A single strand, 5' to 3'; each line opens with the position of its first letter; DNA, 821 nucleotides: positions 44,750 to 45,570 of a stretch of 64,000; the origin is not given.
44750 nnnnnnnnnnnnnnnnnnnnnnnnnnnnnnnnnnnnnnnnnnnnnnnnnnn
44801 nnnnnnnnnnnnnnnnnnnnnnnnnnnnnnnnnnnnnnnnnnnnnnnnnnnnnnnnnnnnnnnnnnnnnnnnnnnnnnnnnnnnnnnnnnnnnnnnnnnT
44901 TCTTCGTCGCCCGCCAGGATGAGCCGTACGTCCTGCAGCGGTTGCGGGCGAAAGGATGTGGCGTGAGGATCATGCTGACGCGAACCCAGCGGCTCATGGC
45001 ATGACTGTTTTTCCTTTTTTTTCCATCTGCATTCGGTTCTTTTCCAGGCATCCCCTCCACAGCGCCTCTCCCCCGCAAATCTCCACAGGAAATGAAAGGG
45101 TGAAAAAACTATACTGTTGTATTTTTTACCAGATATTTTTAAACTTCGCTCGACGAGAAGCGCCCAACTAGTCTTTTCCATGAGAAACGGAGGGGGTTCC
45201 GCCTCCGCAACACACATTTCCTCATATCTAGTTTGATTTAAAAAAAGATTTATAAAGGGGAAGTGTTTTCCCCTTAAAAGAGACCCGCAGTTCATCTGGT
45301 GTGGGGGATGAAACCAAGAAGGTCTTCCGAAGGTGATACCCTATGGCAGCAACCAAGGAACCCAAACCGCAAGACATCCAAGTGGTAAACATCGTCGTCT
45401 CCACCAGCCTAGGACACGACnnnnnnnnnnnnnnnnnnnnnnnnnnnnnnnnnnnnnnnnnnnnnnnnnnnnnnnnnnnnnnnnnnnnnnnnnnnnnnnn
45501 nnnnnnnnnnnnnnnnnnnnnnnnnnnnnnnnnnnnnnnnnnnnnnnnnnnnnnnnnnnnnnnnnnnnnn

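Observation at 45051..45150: Second ORB-like element between the Zn-ribbon gene and the tbp-mcm genes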

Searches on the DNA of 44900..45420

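Call 42: search_rna_families(source=window, start=44900, end=45420, threshold=evalue, max_evalue=1)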
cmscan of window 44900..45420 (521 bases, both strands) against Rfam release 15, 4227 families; matches with E-value up to 1: 0.
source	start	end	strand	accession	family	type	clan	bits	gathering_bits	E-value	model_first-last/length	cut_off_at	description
